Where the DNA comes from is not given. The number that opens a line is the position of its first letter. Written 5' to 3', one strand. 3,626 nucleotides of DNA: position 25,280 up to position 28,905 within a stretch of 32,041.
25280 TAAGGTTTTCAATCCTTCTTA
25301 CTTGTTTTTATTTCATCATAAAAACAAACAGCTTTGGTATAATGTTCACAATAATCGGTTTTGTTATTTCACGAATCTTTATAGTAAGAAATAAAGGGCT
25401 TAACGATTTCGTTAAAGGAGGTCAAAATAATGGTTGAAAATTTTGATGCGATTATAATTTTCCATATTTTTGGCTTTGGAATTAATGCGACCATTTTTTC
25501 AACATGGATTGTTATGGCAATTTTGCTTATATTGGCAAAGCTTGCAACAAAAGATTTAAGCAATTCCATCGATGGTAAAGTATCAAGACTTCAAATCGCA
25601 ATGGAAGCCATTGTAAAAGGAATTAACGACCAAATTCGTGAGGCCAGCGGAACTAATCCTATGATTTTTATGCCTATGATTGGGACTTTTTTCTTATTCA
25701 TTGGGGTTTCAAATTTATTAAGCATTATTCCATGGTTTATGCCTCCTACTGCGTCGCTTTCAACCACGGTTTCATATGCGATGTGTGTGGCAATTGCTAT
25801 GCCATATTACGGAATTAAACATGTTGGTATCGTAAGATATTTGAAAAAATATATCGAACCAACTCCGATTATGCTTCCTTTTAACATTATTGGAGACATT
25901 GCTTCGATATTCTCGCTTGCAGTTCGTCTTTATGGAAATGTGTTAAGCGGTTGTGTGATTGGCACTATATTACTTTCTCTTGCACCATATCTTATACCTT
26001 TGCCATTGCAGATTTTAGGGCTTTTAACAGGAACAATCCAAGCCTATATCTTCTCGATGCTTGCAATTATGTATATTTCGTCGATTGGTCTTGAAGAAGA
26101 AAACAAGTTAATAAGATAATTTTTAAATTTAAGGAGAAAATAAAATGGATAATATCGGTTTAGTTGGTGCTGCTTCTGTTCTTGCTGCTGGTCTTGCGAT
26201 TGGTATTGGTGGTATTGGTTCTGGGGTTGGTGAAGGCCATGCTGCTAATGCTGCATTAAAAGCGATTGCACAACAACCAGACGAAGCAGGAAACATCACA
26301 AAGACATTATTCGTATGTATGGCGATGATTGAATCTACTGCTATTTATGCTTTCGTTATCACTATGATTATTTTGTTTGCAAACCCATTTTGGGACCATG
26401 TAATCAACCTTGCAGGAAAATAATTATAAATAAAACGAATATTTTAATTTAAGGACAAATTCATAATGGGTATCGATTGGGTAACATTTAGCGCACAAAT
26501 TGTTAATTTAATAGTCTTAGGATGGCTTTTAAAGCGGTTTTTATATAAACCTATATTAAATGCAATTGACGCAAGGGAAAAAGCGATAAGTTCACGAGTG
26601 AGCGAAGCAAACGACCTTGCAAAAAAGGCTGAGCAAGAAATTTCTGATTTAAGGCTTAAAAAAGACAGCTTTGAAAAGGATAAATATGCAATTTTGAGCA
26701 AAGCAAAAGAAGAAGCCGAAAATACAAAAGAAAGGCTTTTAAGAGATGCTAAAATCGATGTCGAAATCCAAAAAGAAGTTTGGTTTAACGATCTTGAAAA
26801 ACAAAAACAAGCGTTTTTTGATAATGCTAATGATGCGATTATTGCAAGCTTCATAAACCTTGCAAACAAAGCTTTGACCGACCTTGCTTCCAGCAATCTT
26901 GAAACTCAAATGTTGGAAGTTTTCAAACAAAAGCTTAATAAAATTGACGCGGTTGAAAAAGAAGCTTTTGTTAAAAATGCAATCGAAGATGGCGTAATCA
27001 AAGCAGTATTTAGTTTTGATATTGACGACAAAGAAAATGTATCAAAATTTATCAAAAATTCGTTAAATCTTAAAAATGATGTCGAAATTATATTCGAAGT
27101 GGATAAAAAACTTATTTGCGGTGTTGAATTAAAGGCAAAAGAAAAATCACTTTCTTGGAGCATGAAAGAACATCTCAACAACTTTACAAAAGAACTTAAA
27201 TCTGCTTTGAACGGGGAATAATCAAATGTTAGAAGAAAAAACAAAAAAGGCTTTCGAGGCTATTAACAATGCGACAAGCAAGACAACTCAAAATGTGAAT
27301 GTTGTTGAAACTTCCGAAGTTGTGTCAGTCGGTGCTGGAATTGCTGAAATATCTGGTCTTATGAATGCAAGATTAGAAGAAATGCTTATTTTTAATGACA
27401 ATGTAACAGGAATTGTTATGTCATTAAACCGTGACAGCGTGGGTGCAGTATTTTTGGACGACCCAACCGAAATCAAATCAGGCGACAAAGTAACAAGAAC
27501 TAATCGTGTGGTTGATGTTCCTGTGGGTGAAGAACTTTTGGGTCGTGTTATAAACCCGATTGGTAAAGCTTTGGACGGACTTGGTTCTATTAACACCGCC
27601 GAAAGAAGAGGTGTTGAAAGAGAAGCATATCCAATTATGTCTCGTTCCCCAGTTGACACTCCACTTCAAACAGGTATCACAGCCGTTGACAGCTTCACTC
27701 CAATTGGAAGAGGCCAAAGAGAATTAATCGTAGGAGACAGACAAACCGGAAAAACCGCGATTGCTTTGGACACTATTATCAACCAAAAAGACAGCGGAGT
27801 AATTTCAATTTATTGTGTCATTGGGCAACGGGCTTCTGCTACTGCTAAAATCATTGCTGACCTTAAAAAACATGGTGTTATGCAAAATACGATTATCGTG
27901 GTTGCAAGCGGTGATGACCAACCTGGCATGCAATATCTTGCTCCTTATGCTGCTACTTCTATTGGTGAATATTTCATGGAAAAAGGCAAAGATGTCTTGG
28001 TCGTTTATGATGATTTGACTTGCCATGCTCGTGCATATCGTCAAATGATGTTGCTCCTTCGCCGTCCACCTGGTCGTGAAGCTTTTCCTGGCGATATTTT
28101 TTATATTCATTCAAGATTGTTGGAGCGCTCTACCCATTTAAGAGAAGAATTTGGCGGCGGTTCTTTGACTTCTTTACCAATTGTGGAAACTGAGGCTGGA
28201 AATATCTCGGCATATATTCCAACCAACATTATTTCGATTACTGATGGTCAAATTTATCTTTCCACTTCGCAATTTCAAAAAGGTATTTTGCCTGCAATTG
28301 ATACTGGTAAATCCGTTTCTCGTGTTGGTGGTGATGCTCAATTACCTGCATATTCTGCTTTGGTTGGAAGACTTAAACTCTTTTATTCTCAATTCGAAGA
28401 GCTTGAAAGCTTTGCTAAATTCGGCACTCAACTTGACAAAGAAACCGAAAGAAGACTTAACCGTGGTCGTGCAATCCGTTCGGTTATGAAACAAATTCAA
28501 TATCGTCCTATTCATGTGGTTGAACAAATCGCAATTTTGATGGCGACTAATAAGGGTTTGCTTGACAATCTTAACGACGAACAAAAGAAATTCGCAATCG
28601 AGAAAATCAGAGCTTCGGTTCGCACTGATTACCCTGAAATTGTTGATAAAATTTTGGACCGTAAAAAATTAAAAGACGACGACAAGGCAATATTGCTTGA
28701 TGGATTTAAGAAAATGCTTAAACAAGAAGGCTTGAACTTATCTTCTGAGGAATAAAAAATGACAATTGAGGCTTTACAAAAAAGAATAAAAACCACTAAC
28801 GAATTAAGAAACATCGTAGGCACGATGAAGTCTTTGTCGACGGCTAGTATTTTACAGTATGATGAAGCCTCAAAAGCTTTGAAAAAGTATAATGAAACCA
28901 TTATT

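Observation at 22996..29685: Complete N-type (N-ATPase) rotary ATPase operon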

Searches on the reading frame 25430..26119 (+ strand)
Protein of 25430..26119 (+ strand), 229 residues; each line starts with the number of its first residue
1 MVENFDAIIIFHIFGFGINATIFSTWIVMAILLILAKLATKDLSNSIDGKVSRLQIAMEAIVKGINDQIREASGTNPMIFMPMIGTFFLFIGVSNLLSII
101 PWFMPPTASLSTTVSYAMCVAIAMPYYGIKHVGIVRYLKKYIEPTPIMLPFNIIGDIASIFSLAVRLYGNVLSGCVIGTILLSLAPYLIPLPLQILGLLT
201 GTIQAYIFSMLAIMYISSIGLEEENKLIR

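Call 3: search_protein_families(library=ncbifam, proteins=[window:25430-26119:+], max_evalue=0.01)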
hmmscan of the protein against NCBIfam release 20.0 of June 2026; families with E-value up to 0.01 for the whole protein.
window:25430-26119:+ (229 aa): 14 families
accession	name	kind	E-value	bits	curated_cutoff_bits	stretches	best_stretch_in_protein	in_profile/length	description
TIGR03306.1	altF1_A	exception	1.2e-72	244.1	302.1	1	6-218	4-214/217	alternate F1F0 ATPase, F0 subunit A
NF004481.0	PRK05815.2-3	equivalog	4e-72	242.5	227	1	8-221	8-219/225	F0F1 ATP synthase subunit A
NF009955.0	PRK13421.1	equivalog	5.8e-58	196.1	302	1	8-219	9-216/231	F0F1 ATP synthase subunit A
NF009954.0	PRK13420.1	equivalog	6.7e-56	189.5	272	1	3-218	4-215/229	F0F1 ATP synthase subunit A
NF004486.0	PRK05815.3-4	equivalog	7.9e-39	133.7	272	1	7-217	13-220/224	F0F1 ATP synthase subunit A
NF004484.0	PRK05815.3-2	equivalog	3.3e-35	121.9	234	1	3-219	2-223/226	F0F1 ATP synthase subunit A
TIGR01131.1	ATP_synt_6_or_A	equivalog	6.5e-34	117.8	102.6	1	3-218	3-225/227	F0F1 ATP synthase subunit A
NF004479.0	PRK05815.1-4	equivalog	5.1e-28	97.9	268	1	10-218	7-232/238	F0F1 ATP synthase subunit A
NF004482.0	PRK05815.2-4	equivalog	1.3e-20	74.2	225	1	11-217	20-245/252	F0F1 ATP synthase subunit A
NF004485.0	PRK05815.3-3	equivalog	4.3e-20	72.2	249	1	20-183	26-193/281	F0F1 ATP synthase subunit A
NF004477.0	PRK05815.1-1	equivalog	9.3e-18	64.6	280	1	21-218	43-263/268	F0F1 ATP synthase subunit A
NF009953.0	PRK13419.1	equivalog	1.3e-17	64.1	460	1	16-219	107-329/346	F0F1 ATP synthase subunit A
NF004487.0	PRK05815.3-5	equivalog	6.4e-15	55.2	224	1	21-217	26-234/269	F0F1 ATP synthase subunit A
NF009952.0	PRK13417.1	equivalog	0.0098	15.3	531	0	123-217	240-346/352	F0F1 ATP synthase subunit A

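Call 4: search_protein_families(library=pfam, proteins=[window:25430-26119:+], max_evalue=0.01)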
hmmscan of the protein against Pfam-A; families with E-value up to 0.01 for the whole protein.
window:25430-26119:+ (229 aa): 1 family
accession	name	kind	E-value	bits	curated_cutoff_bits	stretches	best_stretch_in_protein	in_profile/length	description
PF00119.25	ATP-synt_A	-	1.3e-43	149.8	33.9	1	22-217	1-217/217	ATP synthase A chain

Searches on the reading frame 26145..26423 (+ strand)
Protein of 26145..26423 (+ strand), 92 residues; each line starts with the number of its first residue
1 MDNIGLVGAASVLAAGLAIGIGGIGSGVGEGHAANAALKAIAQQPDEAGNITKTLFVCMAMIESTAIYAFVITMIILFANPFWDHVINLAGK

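Call 3: search_protein_families(library=ncbifam, proteins=[window:26145-26423:+], max_evalue=0.01)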
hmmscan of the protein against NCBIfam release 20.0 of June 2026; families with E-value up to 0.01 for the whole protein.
window:26145-26423:+ (92 aa): 21 families
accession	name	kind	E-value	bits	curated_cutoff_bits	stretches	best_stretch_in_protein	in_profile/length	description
NF009998.0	PRK13468.1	equivalog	4.5e-36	123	116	1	1-87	1-87/88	F0F1 ATP synthase subunit C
TIGR03322.1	alt_F1F0_F0_C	exception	1.6e-35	121.6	130.85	1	2-87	1-86/86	alternate F1F0 ATPase, F0 subunit C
NF005608.0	PRK07354.1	equivalog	2.3e-25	89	128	1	6-82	4-80/81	F0F1 ATP synthase subunit C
NF006295.0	PRK08482.1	equivalog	5.1e-18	65.6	135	1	5-82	26-103/105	F0F1 ATP synthase subunit C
NF009999.0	PRK13471.1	equivalog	1.4e-17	63.6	124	1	6-79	11-84/85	F0F1 ATP synthase subunit C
NF005363.0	PRK06876.1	equivalog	2.7e-14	52.8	71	1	9-82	6-79/80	F0F1 ATP synthase subunit C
TIGR01260.1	ATP_synt_c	equivalog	2.8e-14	52.9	43.95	1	23-79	2-58/58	ATP synthase F0 subunit C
NF005521.0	PRK07159.1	equivalog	1.3e-13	50.8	122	1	10-78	32-99/101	F0F1 ATP synthase subunit C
NF005733.0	PRK07558.1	equivalog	4.2e-10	39.7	85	1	9-79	5-74/75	F0F1 ATP synthase subunit C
NF004532.0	PRK05880.1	equivalog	1.7e-09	37.8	120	1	7-81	7-81/83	F0F1 ATP synthase subunit C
NF011483.0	PRK14893.1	equivalog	5.1e-09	36.4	188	1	3-78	3-74/162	V-type ATP synthase subunit K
NF004888.0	PRK06251.1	equivalog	1.7e-08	34.5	101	1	10-80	35-101/102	V-type ATP synthase subunit K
NF004913.0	PRK06271.1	equivalog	1.7e-08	34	211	1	12-80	9-73/220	V-type ATP synthase subunit K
NF005900.0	PRK07874.1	equivalog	6.6e-08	32.7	114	1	17-75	21-79/80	ATP synthase F0 subunit C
NF005124.0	PRK06558.1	equivalog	8.2e-08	32.2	127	1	10-78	92-156/159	V-type ATP synthase subunit K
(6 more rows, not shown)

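Call 4: search_protein_families(library=pfam, proteins=[window:26145-26423:+], max_evalue=0.01)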
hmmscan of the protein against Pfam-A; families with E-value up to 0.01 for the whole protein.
window:26145-26423:+ (92 aa): 1 family
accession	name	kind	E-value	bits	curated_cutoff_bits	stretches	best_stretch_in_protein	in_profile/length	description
PF00137.26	ATP-synt_C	-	8.9e-18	64.7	24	1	13-76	1-60/60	ATP synthase subunit C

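Call 24: search_solved_structures(query=window:26145-26423:+, max_evalue=0.001, show_alignments=5)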
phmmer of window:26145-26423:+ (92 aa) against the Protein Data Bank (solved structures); distinct sequences matched with E-value up to 0.001: 23.
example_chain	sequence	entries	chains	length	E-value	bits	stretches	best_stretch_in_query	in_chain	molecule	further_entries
4bem_J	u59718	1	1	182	7.1e-23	84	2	2-84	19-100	F1FO ATPASE C1 SUBUNIT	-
2wie_A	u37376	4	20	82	6.6e-20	74.5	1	5-82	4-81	ATP SYNTHASE C CHAIN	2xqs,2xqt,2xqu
4mjn_A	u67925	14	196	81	3.2e-19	72.4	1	6-82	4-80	ATP synthase subunit c, chloroplastic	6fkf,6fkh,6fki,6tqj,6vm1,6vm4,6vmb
3v3c_A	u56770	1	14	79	2.2e-18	69.7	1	6-82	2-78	ATP synthase subunit c, chloroplastic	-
2w5j_A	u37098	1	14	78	4.2e-18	68.8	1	6-81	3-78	ATP SYNTHASE C CHAIN, CHLOROPLASTIC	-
3zk1_A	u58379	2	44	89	1.3e-17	67.2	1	9-83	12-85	ATP SYNTHASE SUBUNIT C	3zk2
1yce_A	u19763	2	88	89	6.4e-17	65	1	7-82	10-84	subunit c | ATP SYNTHASE SUBUNIT C, SODIUM ION SPECIFIC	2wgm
22vl_M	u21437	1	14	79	7.3e-17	64.8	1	6-82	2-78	ATP synthase subunit c, chloroplastic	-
4bem_A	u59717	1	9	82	4e-15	59.3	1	1-83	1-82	F1FO ATPASE C2 SUBUNIT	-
4v1f_A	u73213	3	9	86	8.3e-10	42.3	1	3-81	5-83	F0F1 ATP SYNTHASE SUBUNIT C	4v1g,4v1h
7jg5_1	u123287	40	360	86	1.5e-09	41.5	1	4-81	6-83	ATP synthase subunit c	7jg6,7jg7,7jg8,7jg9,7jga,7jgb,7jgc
7wem_A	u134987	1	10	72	5.4e-09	39.7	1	11-77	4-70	ATP synthase subunit c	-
1wu0_A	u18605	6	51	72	5.5e-09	39.7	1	11-77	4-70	ATP synthase C chain | ATP synthase subunit c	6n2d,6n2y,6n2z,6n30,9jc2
8j0s_1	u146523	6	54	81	1.4e-08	38.4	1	7-81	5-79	ATP synthase subunit c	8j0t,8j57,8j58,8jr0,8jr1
9vks_A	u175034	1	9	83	4.5e-08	36.8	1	9-81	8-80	ATP synthase subunit c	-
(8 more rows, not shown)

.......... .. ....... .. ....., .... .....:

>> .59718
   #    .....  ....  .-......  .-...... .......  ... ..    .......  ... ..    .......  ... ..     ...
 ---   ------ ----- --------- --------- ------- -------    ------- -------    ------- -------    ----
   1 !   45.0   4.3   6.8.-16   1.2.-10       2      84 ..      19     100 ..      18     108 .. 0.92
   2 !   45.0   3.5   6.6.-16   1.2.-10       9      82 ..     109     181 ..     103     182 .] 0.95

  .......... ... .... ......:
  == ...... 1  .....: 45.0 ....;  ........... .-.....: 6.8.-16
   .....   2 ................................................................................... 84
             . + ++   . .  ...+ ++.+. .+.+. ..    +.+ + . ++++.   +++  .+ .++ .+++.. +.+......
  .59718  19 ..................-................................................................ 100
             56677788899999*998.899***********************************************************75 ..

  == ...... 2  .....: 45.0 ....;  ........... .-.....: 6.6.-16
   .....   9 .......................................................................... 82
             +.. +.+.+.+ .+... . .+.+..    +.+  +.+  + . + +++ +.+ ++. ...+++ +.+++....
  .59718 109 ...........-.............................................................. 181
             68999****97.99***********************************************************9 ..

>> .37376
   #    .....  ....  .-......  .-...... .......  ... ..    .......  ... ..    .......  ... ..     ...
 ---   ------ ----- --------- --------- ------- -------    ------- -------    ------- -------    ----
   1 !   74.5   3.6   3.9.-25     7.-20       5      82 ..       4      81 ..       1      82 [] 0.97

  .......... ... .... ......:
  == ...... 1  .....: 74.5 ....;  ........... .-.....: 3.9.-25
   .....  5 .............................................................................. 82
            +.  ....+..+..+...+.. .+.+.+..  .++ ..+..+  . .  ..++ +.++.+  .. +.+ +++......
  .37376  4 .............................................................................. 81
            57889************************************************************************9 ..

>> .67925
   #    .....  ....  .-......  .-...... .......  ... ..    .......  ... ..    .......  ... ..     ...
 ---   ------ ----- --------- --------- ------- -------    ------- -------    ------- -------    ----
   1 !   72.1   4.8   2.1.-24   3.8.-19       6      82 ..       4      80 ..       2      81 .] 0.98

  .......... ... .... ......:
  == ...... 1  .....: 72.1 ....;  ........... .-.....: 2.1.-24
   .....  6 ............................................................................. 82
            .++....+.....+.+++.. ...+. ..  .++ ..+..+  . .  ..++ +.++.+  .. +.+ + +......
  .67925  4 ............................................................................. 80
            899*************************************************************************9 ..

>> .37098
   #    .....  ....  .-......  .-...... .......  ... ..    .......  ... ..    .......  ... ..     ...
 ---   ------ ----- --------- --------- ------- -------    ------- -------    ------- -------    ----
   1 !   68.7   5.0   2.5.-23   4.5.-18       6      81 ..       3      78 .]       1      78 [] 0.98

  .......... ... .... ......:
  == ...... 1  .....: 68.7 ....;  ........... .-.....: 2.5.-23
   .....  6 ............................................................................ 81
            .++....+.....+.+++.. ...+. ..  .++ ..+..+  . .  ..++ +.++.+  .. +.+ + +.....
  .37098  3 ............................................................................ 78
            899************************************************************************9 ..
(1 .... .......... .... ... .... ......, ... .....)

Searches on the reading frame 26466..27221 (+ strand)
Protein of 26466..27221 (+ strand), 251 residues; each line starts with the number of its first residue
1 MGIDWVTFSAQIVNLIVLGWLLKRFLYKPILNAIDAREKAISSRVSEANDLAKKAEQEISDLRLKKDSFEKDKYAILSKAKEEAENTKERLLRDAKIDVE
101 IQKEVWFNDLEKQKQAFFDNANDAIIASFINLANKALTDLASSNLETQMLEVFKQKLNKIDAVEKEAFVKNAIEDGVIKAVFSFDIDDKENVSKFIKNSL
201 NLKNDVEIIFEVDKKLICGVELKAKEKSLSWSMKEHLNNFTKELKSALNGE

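Call 3: search_protein_families(library=ncbifam, proteins=[window:26466-27221:+], max_evalue=0.01)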
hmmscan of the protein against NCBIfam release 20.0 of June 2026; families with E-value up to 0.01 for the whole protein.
window:26466-27221:+ (251 aa): 21 families
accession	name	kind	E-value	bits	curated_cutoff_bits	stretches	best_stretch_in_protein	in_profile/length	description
NF011044.0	PRK14474.1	equivalog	9.1e-57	192.4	339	1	1-249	1-251/258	F0F1 ATP synthase subunit B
TIGR03321.1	alt_F1F0_F0_B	exception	3.1e-56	190.9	224.7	1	1-243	1-244/246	alternate F1F0 ATPase, F0 subunit B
NF011043.0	PRK14473.1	equivalog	4.9e-15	55.8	168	1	1-139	4-142/164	F0F1 ATP synthase subunit B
NF009992.0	PRK13461.1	equivalog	7.7e-13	48.3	127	1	1-142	1-142/159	F0F1 ATP synthase subunit B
NF005607.0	PRK07353.1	equivalog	3.6e-10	39.8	131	1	7-120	22-135/155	F0F1 ATP synthase subunit B'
TIGR01144.1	ATP_synt_b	equivalog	1e-09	38.4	65.5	1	11-113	1-114/147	F0F1 ATP synthase subunit B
NF009987.0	PRK13453.1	equivalog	4.5e-09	36.3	172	1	2-144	15-157/173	F0F1 ATP synthase subunit B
NF009991.0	PRK13460.1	equivalog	1.1e-08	35.2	183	1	12-160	23-171/173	F0F1 ATP synthase subunit B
NF011041.0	PRK14471.1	equivalog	1.5e-08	34.8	200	1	8-151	11-155/164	F0F1 ATP synthase subunit B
NF004413.0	PRK05759.1-4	equivalog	6.8e-08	32.7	197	1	7-132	6-142/156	F0F1 ATP synthase subunit B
NF005606.0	PRK07352.1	equivalog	2.3e-07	30.7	137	1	2-151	17-166/175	F0F1 ATP synthase subunit B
NF006293.0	PRK08476.1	equivalog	8.2e-07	29.3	118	1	12-117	14-119/141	F0F1 ATP synthase subunit B'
NF004411.0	PRK05759.1-2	equivalog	5.2e-06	26.6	131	1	6-156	5-155/156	F0F1 ATP synthase subunit B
NF006611.0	PRK09173.1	equivalog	2.7e-05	24.3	195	1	7-160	4-154/159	F0F1 ATP synthase subunit B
NF011042.0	PRK14472.1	equivalog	5.6e-05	23.2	198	1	11-144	25-157/175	F0F1 ATP synthase subunit B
NF004401.0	PRK05758.2-1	equivalog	0.00055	20.1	116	1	130-245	71-178/178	F0F1 ATP synthase subunit delta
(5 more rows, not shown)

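Call 4: search_protein_families(library=pfam, proteins=[window:26466-27221:+], max_evalue=0.01)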
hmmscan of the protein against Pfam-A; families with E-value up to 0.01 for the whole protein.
window:26466-27221:+ (251 aa): 3 families
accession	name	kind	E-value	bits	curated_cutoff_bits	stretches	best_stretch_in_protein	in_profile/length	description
PF00430.23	ATP-synt_B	-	6e-12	46.2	28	1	7-117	1-111/132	ATP synthase B/B' CF(0)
PF00213.23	OSCP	-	0.0021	18.6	22.3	1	165-244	94-172/172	ATP synthase delta (OSCP) subunit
PF08771.16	FRB_dom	-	0.0091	16.7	24.7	0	102-166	9-73/99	FKBP12-rapamycin binding domain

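Call 41: search_protein_families(library=pfam, alignment_id=A1, max_evalue=0.01)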
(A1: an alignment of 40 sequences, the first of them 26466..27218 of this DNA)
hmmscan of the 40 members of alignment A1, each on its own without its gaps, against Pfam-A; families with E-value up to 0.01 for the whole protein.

A. member 1, window:26466-27218:+ (251 aa): 3 families
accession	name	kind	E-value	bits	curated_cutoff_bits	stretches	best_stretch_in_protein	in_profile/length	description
PF00430.23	ATP-synt_B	-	6e-12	46.2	28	1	7-117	1-111/132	ATP synthase B/B' CF(0)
PF00213.23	OSCP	-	0.0021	18.6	22.3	1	165-244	94-172/172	ATP synthase delta (OSCP) subunit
PF08771.16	FRB_dom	-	0.0091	16.7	24.7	0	102-166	9-73/99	FKBP12-rapamycin binding domain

B. families by the number of members that match (of 40 scanned): 13 families
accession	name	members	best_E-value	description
PF00430.23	ATP-synt_B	40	8.4e-20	ATP synthase B/B' CF(0)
PF00213.23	OSCP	30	1e-10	ATP synthase delta (OSCP) subunit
PF12072.13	RNase_Y_N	2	0.00064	RNase Y N-terminal region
PF19745.5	FUT8_N_cat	2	0.0018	Alpha-(1,6)-fucosyltransferase N- and catalytic domains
PF05405.19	Mt_ATP-synt_B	2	0.0019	Mitochondrial ATP synthase B chain precursor (ATP-synt_B)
PF09731.14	Mitofilin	1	0.001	Mitochondrial inner membrane protein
PF24150.1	C2_SHIP1-2_first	1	0.0016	SHIP1/2 first C2 domain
PF22556.1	DAM-like-phage2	1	0.0018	Phage DNA Adenine Methylase-like domain 2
PF06785.16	UPF0242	1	0.0048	Uncharacterised protein family (UPF0242) N-terminus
PF04612.17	T2SSM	1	0.0087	Type II secretion system (T2SS), protein M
PF11505.13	DUF3216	1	0.0088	Protein of unknown function (DUF3216)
PF08771.16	FRB_dom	1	0.0091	FKBP12-rapamycin binding domain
PF11014.13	DUF2852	1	0.0093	Protein of unknown function (DUF2852)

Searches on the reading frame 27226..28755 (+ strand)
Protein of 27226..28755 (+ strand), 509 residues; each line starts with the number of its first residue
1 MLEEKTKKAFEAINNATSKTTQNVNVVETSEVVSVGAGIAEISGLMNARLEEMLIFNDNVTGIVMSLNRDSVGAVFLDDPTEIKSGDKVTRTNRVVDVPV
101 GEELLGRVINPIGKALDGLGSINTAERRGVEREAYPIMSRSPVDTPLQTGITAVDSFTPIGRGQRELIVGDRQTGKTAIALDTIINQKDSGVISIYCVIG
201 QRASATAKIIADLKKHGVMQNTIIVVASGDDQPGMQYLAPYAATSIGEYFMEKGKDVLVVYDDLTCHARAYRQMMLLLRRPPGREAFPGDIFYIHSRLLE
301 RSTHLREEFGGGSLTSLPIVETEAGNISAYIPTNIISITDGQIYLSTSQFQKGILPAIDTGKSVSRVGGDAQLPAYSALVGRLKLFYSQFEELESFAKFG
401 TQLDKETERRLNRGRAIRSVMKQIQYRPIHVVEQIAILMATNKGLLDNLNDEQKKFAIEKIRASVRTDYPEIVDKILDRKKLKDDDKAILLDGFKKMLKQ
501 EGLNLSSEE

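Call 3: search_protein_families(library=ncbifam, proteins=[window:27226-28755:+], max_evalue=0.01)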
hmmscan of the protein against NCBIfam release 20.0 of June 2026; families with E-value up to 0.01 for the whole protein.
window:27226-28755:+ (509 aa): 35 families (the best 25 are shown)
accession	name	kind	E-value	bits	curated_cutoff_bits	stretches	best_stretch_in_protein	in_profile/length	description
TIGR03324.1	alt_F1F0_F1_al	exception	8.5e-216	717.4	750.5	1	3-494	2-493/497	alternate F1F0 ATPase, F1 subunit alpha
NF009884.0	PRK13343.1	equivalog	6.5e-203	675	554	1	4-499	5-500/507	F0F1 ATP synthase subunit alpha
TIGR00962.1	atpA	equivalog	1e-186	621.5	484.45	1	6-498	4-498/503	F0F1 ATP synthase subunit alpha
NF045863.1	glide_MMOB1660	exception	4.8e-133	444.8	600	1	35-458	6-435/515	MMOB1660 family gliding motility ATPase complex subunit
NF005523.0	PRK07165.1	equivalog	1.6e-100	337.2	414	1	30-499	5-473/509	ATP F0F1 synthase subunit alpha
NF045936.2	MSC_0619_alpha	exception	7e-91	305.4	520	1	32-500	3-470/505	MSC_0619 family F1-like ATPase alpha subunit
TIGR03496.1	FliI_clade1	equivalog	2.7e-62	210.9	619.1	1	39-433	10-406/414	flagellar protein export ATPase FliI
TIGR02546.1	III_secr_ATP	equivalog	1.2e-58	198.8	604.75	1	32-436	9-416/423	type III secretion system ATPase SctN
TIGR01026.1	fliI_yscN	subfamily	1.7e-56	191.9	379.5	1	53-412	48-405/440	FliI/YscN family ATPase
TIGR03498.1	FliI_clade3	equivalog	2e-56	191.5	587.45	1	32-434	3-410/418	flagellar protein export ATPase FliI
TIGR03497.1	FliI_clade2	equivalog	1.3e-51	175.8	629.8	1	57-425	31-396/413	flagellar protein export ATPase FliI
NF005295.0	PRK06820.1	equivalog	9.5e-50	169.8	690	1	22-425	23-422/440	EscN/YscN/HrcN family type III secretion system ATPase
NF005391.0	PRK06936.1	equivalog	9.7e-50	169.6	657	1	36-439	41-435/439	type III secretion system ATPase SctN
NF006290.1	PRK08472.1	equivalog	2.4e-49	168.3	644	1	31-427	21-418/433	flagellar protein export ATPase FliI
NF006012.0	PRK08149.1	equivalog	5.3e-48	164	594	1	40-423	31-411/431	type III secretion system ATPase SctN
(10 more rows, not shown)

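Call 4: search_protein_families(library=pfam, proteins=[window:27226-28755:+], max_evalue=0.01)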
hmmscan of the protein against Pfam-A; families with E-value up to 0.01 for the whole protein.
window:27226-28755:+ (509 aa): 3 families
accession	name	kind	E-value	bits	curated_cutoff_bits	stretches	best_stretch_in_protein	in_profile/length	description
PF00006.31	ATP-synt_ab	-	1.6e-79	266.9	29.5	1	150-365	1-213/213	ATP synthase alpha/beta family, nucleotide-binding domain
PF00306.32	ATP-synt_ab_C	-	4.9e-30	104.9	27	1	372-492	1-121/126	ATP synthase alpha/beta chain, C terminal domain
PF02874.29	ATP-synt_ab_N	-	2.9e-07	31.4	20.9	1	31-93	7-69/69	ATP synthase alpha/beta family, beta-barrel domain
